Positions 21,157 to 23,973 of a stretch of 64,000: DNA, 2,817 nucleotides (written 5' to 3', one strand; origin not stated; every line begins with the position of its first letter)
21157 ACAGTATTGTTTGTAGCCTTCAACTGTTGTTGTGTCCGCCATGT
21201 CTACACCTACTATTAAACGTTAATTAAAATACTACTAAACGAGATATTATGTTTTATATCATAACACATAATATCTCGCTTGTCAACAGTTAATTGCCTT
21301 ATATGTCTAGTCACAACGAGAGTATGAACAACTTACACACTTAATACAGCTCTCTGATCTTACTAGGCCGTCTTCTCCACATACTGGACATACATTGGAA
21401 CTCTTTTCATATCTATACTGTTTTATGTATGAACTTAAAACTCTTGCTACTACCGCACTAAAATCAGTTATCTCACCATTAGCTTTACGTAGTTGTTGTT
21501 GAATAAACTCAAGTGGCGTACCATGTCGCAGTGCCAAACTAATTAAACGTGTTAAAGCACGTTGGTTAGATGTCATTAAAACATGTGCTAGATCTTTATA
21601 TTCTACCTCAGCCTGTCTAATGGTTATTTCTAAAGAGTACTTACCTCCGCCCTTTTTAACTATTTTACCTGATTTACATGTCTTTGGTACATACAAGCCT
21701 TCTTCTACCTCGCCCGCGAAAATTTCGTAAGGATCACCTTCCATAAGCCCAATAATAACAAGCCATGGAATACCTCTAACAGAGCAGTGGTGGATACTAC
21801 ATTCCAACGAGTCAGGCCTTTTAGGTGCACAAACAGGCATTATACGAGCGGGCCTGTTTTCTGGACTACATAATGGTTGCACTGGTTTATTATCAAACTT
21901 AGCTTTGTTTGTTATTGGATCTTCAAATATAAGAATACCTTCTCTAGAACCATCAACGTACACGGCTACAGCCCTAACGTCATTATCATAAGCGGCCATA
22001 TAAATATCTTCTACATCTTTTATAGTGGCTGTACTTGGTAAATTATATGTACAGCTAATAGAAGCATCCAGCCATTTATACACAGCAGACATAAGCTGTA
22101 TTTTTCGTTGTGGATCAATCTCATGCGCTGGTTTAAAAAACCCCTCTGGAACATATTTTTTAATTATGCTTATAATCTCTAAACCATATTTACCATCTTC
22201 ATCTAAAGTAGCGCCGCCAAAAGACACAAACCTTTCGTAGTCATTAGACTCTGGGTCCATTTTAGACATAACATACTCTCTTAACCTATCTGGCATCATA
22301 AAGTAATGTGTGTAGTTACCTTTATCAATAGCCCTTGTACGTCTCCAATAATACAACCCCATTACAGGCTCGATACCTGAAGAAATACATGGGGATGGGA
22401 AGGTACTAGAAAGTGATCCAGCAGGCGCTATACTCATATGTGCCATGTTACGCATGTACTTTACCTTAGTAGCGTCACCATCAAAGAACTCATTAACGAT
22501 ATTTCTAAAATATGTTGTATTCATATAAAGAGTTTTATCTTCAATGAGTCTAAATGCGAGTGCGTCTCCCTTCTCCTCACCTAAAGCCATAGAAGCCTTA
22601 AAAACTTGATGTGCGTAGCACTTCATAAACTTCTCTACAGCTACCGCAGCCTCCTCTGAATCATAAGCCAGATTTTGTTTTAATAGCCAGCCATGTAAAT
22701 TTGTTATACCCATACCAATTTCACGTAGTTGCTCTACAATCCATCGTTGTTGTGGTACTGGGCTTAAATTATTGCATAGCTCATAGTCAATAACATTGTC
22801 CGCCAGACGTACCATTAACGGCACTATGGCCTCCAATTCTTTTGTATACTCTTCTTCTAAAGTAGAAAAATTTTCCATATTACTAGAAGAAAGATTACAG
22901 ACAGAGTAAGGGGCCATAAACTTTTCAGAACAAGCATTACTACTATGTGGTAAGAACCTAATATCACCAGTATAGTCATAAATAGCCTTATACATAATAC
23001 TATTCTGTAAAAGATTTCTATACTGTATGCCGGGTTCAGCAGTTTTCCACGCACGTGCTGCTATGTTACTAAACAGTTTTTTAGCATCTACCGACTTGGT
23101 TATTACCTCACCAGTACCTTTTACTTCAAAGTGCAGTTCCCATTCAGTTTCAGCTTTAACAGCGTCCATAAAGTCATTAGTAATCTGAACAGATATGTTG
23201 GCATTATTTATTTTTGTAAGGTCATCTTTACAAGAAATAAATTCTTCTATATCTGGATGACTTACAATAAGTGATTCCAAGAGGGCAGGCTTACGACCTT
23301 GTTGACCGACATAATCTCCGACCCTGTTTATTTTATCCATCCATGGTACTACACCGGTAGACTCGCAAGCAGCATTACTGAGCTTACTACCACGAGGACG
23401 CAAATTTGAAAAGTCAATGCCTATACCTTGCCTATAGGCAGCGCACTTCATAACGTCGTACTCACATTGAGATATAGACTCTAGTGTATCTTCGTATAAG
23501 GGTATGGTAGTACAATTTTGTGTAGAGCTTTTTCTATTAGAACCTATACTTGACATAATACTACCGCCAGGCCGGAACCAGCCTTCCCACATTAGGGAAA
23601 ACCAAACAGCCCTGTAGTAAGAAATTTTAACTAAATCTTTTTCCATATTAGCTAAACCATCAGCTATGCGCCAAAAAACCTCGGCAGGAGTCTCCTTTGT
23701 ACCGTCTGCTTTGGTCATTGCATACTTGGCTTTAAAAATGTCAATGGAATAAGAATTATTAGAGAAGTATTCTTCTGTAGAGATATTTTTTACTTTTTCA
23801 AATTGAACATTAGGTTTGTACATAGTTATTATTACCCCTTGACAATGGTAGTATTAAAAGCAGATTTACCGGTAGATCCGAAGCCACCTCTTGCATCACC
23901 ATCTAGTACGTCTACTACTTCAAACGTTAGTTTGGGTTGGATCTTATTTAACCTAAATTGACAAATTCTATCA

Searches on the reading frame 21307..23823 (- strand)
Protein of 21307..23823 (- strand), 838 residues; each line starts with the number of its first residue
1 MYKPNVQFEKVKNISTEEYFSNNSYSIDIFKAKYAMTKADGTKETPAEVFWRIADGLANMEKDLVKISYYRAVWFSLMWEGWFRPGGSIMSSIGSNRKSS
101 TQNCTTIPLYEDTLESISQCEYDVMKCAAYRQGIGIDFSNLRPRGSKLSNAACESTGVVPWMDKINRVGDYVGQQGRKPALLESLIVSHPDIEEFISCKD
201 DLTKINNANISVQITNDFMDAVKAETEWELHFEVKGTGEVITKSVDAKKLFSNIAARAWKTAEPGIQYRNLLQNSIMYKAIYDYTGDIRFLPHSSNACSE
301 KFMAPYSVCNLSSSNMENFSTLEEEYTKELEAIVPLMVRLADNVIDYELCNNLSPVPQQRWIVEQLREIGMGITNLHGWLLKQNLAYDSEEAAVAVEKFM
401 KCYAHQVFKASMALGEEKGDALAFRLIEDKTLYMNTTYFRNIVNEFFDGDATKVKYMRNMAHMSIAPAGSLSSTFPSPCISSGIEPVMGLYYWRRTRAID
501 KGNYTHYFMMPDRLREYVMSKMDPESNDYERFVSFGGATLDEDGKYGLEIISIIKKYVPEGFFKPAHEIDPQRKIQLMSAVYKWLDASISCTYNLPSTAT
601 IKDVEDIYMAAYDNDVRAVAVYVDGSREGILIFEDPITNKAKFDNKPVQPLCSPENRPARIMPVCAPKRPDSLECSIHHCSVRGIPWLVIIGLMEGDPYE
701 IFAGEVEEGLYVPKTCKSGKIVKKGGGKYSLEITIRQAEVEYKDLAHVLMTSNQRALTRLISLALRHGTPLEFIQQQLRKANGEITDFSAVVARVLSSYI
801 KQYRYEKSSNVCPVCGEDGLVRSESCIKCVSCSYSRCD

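Call 11: search_protein_families(library=phrogs, proteins=[window:21307-23823:-], max_evalue=0.001)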
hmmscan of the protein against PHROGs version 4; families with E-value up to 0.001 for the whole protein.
window:21307-23823:- (838 aa): 8 families
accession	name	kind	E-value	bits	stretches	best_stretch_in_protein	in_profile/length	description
phrog_84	-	DNA, RNA and nucleotide metabolism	8.4e-103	346.2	1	20-837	196-973/975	ribonucleoside-diphosphate reductase large subunit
phrog_3844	-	moron, auxiliary metabolic gene and host takeover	1.7e-30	107.4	1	298-613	151-421/451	NrdA-like aerobic NDP reductase large subunit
phrog_3987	-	DNA, RNA and nucleotide metabolism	1.5e-24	87.5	1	14-244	133-365/467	ribonucleotide reductase large subunit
phrog_367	-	DNA, RNA and nucleotide metabolism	6.6e-22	78.5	1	162-499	266-546/701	ribonucleotide reductase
phrog_12229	-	DNA, RNA and nucleotide metabolism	3.7e-12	46.5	1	28-219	13-195/577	ribonucleotide reductase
phrog_6132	-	DNA, RNA and nucleotide metabolism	6.5e-06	26.6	1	111-185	224-297/530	ribonucleotide reductase large subunit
phrog_22953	-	DNA, RNA and nucleotide metabolism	3.4e-05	24.9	1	140-245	6-115/201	ribonucleotide reductase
phrog_23565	-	DNA, RNA and nucleotide metabolism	4.7e-05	24.6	0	805-837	166-198/199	ribonucleotide reductase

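Call 57: search_dna_similar(query=window:21307-23823:-, collection=phages, mode=protein, max_rows=15)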
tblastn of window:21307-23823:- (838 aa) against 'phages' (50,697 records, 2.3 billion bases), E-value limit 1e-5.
Records with a match: 3667; places in all: 3671; records where one place covers at least 80% of the query: 76.
Best place of each record, by identity: <60% 3667.
By first word of the organism name: Escherichia 678; Klebsiella 355; Staphylococcus 324; Synechococcus 311; Bacillus 297; Salmonella 208; Vibrio 157; Pseudomonas 139; Shigella 86; Mycobacterium 85; and 114 more.
By host as written in the record: - 500; Escherichia coli 272; Klebsiella pneumoniae 124; Staphylococcus aureus 106; Synechococcus 90; Mycobacterium smegmatis mc2 155 67; Listeria monocytogenes 48; Pseudomonas aeruginosa 42; and 852 more.
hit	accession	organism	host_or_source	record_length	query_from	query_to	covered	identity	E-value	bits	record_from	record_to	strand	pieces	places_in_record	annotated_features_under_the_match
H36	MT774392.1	uncultured phage cr128_1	human feces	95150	18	838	98%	30.8%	2e-97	340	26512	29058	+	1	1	vitamin B12-dependent ribonucleotide reductase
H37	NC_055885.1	uncultured phage cr128_1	human feces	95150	18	838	98%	30.8%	2e-97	340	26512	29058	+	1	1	vitamin B12-dependent ribonucleotide reductase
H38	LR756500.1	uncultured phage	metagenomic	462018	18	837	97%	30.1%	2e-47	362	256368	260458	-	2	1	record has no annotation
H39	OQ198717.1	Kehishuvirus sp. 'tikkala'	Bacteroides cellulosilyticus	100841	1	837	100%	28.4%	6e-86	306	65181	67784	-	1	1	vitamin B12-dependent ribonucleotide reductase | PD-(D/E)XK superfamily exonuclease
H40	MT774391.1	uncultured phage cr126_1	human feces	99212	18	837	98%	28.7%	1e-85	305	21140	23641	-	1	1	vitamin B12-dependent ribonucleotide reductase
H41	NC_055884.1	uncultured phage cr126_1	human feces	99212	18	837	98%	28.7%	1e-85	305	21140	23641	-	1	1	ribonucleotide reductase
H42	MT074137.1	Bacteroides phage DAC16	Bacteroides thetaiotaomicron VPI-5485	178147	8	837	99%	28.2%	5e-43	310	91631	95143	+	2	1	hypothetical protein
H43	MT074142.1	Bacteroides phage DAC23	Bacteroides thetaiotaomicron VPI-5490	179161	8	837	99%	28.2%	5e-43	310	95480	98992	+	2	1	hypothetical protein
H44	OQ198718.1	Kolpuevirus sp. 'frurule'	Bacteroides cellulosilyticus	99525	18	837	98%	28.5%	1e-85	305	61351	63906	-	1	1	vitamin B12-dependent ribonucleotide reductase | hypothetical protein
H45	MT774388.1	uncultured phage cr112_1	human feces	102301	1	837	100%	27.9%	2e-89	316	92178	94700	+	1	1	vitamin B12-dependent ribonucleotide reductase | PD-(D/E)XK superfamily exonuclease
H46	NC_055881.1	uncultured phage cr112_1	human feces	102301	1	837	100%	27.9%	2e-89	316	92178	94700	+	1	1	ribonucleotide reductase | PD-(D/E)XK superfamily exonuclease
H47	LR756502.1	uncultured phage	metagenomic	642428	9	837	99%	28.1%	6e-72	264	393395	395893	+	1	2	record has no annotation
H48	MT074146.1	Bacteroides phage SJC03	Bacteroides thetaiotaomicron VPI-5494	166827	9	837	99%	28.0%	7e-43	307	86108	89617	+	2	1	hypothetical protein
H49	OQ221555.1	Bacteroides phage PhiCrAssBcn20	Bacteroides intestinalis DSM 108646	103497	1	837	100%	27.7%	6e-84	300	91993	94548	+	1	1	vitamin B12-dependent ribonucleotide reductase | exonuclease, PD-(D/E)XK superfamily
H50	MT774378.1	uncultured phage cr106_1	human feces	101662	1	837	100%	27.7%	2e-90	319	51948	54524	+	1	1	vitamin B12-dependent ribonucleotide reductase | PD-(D/E)XK superfamily exonuclease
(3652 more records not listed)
